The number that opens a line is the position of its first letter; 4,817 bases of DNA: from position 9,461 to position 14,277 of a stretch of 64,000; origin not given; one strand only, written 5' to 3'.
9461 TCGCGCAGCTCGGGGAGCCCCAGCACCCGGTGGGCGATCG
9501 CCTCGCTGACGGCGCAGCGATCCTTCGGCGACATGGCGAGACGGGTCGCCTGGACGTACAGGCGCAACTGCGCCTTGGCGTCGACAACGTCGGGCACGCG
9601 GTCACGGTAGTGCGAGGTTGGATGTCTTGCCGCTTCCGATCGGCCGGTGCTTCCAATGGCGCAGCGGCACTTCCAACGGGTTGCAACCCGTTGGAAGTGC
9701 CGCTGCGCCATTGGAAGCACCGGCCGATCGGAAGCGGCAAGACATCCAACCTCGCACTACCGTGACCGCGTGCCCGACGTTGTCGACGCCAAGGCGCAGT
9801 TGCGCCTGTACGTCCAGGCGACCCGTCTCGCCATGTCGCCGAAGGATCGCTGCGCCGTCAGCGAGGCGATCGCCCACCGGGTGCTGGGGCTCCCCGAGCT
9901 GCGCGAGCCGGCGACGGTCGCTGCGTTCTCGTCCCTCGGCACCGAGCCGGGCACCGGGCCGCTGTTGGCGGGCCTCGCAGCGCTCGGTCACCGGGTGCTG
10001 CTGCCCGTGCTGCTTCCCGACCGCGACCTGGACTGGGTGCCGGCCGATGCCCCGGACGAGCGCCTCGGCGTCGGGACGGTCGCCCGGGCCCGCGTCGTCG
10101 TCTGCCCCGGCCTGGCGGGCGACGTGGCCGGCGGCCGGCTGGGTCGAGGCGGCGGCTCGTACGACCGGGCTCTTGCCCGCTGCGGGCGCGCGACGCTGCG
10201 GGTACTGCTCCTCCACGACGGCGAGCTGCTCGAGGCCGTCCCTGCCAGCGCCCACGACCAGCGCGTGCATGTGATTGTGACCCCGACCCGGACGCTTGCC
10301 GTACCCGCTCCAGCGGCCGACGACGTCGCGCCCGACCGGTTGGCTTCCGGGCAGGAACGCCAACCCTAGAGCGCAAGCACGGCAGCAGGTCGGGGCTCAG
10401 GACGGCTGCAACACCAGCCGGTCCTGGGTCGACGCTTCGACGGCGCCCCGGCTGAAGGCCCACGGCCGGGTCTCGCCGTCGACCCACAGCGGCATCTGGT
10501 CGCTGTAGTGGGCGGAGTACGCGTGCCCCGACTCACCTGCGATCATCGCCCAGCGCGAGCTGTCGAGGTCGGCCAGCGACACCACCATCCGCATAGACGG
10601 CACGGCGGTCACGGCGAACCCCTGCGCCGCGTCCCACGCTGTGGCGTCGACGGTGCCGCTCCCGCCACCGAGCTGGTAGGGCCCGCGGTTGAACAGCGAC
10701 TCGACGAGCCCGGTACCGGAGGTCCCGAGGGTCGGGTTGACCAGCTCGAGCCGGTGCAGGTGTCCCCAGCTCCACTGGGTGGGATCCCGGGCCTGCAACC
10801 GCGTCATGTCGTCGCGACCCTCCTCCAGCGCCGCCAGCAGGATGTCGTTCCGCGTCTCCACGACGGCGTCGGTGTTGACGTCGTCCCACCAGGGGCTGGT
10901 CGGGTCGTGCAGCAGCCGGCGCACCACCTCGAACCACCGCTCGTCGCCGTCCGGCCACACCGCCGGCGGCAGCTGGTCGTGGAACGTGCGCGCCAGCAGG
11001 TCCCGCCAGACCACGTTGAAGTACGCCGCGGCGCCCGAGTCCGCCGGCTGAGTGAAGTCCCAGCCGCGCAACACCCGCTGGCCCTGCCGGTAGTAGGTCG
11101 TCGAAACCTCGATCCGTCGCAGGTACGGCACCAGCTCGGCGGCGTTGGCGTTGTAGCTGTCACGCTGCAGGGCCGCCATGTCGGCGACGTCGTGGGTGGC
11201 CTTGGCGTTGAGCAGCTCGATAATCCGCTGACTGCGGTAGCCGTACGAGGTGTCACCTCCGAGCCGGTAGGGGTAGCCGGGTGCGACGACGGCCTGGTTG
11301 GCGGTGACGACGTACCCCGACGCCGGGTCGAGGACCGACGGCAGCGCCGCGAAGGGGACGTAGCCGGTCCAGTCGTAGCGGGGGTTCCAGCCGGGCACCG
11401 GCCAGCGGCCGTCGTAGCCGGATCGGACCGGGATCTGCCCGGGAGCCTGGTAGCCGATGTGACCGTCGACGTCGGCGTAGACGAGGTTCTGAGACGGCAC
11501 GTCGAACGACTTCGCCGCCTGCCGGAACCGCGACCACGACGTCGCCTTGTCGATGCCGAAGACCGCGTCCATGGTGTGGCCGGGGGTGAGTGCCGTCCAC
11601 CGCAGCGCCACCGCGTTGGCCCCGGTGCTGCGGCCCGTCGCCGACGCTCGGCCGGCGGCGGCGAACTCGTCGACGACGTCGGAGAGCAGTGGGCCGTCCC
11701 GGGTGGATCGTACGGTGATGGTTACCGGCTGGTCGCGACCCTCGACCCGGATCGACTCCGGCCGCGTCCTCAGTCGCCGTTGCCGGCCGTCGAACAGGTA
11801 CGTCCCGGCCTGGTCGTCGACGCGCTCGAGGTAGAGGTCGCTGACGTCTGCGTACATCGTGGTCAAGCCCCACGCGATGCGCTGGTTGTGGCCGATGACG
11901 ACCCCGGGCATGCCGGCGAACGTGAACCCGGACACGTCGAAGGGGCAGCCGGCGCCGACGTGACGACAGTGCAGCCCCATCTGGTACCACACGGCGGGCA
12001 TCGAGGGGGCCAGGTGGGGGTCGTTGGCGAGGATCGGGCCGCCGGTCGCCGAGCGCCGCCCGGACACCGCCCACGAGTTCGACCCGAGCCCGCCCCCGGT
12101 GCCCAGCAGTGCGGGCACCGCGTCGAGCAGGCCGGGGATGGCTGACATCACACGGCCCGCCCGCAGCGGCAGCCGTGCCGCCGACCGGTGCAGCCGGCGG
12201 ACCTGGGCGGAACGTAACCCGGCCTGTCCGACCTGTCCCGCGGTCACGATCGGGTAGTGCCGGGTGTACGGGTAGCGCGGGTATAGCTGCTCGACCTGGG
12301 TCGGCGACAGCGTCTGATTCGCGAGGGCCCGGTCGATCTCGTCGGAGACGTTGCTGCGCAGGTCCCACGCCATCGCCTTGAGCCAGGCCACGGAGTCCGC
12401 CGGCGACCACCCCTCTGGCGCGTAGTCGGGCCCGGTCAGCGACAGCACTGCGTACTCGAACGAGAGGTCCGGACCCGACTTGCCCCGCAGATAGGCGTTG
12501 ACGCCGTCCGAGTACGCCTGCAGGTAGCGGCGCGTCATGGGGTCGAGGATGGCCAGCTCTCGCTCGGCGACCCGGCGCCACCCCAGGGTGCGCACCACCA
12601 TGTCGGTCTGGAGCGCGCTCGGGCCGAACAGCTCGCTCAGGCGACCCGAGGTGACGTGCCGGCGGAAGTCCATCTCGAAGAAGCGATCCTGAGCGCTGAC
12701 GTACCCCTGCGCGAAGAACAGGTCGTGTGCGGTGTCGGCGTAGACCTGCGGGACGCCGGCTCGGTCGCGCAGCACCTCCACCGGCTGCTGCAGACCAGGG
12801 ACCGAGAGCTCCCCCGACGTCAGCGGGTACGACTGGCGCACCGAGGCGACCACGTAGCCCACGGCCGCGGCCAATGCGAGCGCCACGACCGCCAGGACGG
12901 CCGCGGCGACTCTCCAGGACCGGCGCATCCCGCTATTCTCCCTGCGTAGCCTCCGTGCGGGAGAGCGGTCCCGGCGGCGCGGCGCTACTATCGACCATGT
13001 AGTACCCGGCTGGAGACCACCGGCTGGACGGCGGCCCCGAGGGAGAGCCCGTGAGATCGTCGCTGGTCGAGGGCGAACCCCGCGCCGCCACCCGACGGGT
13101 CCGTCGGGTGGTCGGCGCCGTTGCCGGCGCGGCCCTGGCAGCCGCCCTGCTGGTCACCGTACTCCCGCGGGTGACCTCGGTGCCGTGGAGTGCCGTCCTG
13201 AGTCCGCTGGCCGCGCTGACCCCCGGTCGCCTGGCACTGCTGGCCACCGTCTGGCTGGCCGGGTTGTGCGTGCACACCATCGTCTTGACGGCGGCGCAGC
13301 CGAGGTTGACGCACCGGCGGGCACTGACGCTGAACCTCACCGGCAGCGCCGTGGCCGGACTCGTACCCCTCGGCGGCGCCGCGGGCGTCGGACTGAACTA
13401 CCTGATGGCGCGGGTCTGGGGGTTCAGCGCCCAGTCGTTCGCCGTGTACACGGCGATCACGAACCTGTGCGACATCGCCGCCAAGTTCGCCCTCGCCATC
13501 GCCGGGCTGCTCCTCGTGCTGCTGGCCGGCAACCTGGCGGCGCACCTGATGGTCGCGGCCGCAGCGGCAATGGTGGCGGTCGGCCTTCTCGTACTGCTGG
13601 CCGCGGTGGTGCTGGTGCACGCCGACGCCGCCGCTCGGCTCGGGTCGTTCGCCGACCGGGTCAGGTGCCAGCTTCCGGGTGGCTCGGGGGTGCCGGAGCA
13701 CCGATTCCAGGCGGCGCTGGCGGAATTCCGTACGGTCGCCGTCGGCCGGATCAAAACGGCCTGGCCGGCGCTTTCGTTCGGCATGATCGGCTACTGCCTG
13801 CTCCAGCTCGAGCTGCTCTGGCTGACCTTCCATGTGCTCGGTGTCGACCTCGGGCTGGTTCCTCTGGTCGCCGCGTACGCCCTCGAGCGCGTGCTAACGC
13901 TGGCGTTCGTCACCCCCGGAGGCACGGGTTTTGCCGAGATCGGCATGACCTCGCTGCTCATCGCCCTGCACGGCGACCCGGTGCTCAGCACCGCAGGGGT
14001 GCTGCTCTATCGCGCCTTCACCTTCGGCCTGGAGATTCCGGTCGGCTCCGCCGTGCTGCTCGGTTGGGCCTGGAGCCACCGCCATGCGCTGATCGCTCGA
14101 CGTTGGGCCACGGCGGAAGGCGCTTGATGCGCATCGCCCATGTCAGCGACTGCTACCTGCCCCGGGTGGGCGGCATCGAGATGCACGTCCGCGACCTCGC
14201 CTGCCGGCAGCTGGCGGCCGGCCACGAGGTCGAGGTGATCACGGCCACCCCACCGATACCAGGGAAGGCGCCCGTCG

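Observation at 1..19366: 19.4-kb perfect palindrome with no spacer duplicates ten ordinary genes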

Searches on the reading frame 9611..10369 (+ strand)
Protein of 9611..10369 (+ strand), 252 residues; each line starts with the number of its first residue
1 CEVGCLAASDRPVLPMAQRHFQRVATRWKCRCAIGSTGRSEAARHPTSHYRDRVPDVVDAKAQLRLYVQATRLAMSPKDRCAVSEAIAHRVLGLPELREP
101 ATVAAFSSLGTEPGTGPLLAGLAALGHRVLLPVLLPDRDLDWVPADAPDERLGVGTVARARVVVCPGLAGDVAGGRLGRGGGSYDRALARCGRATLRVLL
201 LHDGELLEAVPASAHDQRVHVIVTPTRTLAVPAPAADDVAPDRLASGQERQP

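Call 8: search_protein_families(library=pfam, proteins=[window:9611-10369:+], max_evalue=0.01)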
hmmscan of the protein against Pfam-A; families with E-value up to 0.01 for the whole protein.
window:9611-10369:+ (252 aa): 1 family
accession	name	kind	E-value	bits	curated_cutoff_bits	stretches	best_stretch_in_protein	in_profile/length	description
PF01812.26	5-FTHF_cyc-lig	-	6e-27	95.2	27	1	61-225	1-186/186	5-formyltetrahydrofolate cyclo-ligase family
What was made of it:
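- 9770..10369 (+): 5-formyltetrahydrofolate cyclo-ligase gene, the first gene right of the axis. Call 8: PF01812, E=6e-27.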

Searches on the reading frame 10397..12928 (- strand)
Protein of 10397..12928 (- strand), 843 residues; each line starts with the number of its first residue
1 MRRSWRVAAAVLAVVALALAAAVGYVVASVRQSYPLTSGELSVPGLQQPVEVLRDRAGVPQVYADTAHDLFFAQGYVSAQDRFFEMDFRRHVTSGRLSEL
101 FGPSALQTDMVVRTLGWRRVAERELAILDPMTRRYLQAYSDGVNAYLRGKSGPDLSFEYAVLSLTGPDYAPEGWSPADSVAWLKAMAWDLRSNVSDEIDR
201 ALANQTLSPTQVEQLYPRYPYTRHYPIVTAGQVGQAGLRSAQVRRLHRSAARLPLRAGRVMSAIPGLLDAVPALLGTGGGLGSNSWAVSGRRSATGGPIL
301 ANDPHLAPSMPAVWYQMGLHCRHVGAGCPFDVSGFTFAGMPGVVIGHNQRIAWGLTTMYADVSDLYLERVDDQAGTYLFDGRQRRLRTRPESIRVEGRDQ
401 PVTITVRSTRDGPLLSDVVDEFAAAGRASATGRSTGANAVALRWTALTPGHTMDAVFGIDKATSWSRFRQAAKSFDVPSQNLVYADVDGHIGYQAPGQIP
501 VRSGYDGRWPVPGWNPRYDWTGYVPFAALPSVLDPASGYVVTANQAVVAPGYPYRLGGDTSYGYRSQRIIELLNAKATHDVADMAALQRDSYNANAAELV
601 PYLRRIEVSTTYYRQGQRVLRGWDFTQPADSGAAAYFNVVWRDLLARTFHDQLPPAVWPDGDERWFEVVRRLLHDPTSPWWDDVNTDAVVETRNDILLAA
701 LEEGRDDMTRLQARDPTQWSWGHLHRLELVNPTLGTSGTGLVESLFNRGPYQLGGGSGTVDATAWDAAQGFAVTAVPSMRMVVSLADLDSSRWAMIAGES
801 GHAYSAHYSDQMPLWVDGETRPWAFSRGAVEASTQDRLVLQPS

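Call 8: search_protein_families(library=pfam, proteins=[window:10397-12928:-], max_evalue=0.01)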
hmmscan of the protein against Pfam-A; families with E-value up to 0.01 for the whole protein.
window:10397-12928:- (843 aa): 1 family
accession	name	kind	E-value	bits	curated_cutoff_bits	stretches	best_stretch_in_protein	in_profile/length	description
PF01804.23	Penicil_amidase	-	1.4e-244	814.6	21.3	1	49-832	1-675/675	Penicillin amidase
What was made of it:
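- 10397..12928 (-): Penicillin amidase family gene, convergent with FTHFCL as in relatives. Call 8: PF01804, E=1e-244.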

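Call 9: find_encoding_contigs(protein=window:10397-12928:-, flank=10000, max_places=10)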
Protein window:10397-12928:- (843 aa): no gene with exactly this product is on record in the collection.
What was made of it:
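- Tried and rejected: The 843-aa amidase ORF was not on record (call 9), probably because the called start codon differs.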

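Call 16: find_related_loci(query=window:10397-12928:-, collection=genome_contigs, flank=10000)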
Query window:10397-12928:- (843 aa) in genome_contigs; peptide patterns used: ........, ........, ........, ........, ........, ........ (x = any residue, [..] = any of these).
600 stretches matched a pattern (row limit reached: there are more); 599 encode a relative of the query (tblastn E <= 1e-3); the best 80 are kept; 80 distinct loci.
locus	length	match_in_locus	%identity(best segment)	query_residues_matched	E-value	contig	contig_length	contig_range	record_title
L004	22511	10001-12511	58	31-842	0e+0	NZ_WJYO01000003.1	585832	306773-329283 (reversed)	Mumia xiangluensis strain NEAU-KD1 T Scaffold3, whole genome shotgun sequence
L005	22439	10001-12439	59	25-843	0e+0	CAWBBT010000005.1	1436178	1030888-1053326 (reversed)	MAG: uncultured Actinomycetota bacterium isolate MFD04212.bin.1.158 genome assembly, contig: contig_6549, whole genome s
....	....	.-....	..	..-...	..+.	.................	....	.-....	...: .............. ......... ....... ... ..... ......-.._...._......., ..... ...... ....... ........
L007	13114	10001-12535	57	1-842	0e+0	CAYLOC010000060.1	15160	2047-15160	MAG TPA_asm: uncultured Nocardioidaceae bacterium isolate SRP187154_co1_397 genome assembly, contig: NODE_4994_length_15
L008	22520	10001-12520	55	1-840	0e+0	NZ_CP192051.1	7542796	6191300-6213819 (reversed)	Kribbella sp. CA-247076 chromosome, complete genome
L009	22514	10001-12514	55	1-840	0e+0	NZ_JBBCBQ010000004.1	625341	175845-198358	Kribbella sp. CCNWLW201 scaffold4, whole genome shotgun sequence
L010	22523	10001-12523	54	1-840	0e+0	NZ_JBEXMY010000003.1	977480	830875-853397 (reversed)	Kribbella sp. NPDC003557 NPDC003557_9_H2.ctg-0003, whole genome shotgun sequence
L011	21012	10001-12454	57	31-842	0e+0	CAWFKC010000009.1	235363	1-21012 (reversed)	MAG: uncultured Actinomycetota bacterium isolate MFD01721.bin.1.178 genome assembly, contig: contig_3475, whole genome s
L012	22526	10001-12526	54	1-840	0e+0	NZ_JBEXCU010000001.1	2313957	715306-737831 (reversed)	Kribbella sp. NPDC005582 NPDC005582_288_C4.ctg-0001, whole genome shotgun sequence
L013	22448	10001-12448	57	31-840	0e+0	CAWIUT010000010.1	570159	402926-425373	MAG: uncultured Actinomycetota bacterium isolate MFD01721.bin.1.374 genome assembly, contig: contig_62623, whole genome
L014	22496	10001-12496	55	7-840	0e+0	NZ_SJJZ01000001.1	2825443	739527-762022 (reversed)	Kribbella soli strain KCTC 29219 NODE_1_length_2825443_cov_16.7106_ID_883, whole genome shotgun sequence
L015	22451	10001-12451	57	23-842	0e+0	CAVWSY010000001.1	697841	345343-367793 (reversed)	MAG: uncultured Actinomycetota bacterium isolate MFD05442.bin.1.76 genome assembly, contig: contig_10167, whole genome s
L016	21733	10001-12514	54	1-835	0e+0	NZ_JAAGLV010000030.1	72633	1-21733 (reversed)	Streptomyces sp. SID13031 NODE_30_length_72633_cov_98.8015_ID_59/0, whole genome shotgun sequence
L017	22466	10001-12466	57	29-840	0e+0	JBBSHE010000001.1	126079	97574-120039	MAG: Propionibacteriales bacterium isolate LS2_sbin.6 LS2_sbin.6_K_192990_L_126079_cov_22.4982, whole genome shotgun seq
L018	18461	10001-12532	56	5-843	0e+0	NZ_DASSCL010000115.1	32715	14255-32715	MAG: Nocardioides sp. isolate SMAG_U920 k141_1385281, whole genome shotgun sequence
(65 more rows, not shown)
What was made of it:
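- Tried and rejected: Finding the source genome or a close relative among GTDB representatives (call 16).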

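Call 20: search_protein_families(library=pfam, proteins=[L004:12986-14518:+, L004:14427-15749:+, L004:15988-16722:+, L004:17376-18335:+], max_evalue=0.001)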
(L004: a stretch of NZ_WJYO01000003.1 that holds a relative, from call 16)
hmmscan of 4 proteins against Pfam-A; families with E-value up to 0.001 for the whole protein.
L004:12986-14518:+ (510 aa): 1 family
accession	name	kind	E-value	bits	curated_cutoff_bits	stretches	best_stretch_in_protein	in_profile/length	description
PF01704.24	UDPGP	-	4.2e-114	381.9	22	1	86-485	17-411/413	UTP--glucose-1-phosphate uridylyltransferase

L004:14427-15749:+ (440 aa): 3 families
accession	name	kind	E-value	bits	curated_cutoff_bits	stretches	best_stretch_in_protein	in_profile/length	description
PF03453.22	MoeA_N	-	2.1e-46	157.9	30.8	1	37-200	2-160/160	MoeA N-terminal region (domain I and II)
PF00994.29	MoCF_biosynth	-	3.6e-30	105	26.6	1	214-351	2-143/144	Probable molybdopterin binding domain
PF03454.20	MoeA_C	-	2.1e-15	57.2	22.1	1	365-436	1-72/72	MoeA C-terminal region (domain IV)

L004:15988-16722:+ (244 aa): 1 family
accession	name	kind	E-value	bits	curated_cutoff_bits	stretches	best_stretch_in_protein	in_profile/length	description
PF00994.29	MoCF_biosynth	-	3.3e-29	101.9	26.6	1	85-221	2-138/144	Probable molybdopterin binding domain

L004:17376-18335:+ (319 aa): 0 families

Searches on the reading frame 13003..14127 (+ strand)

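Call 8: search_protein_families(library=pfam, proteins=[window:13003-14127:+], max_evalue=0.01)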
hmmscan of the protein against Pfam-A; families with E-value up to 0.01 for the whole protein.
window:13003-14127:+ (374 aa): 1 family
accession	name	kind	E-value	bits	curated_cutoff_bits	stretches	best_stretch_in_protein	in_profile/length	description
PF03706.18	LPG_synthase_TM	-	1e-16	61.7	33.4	1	41-343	3-297/302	Lysylphosphatidylglycerol synthase TM region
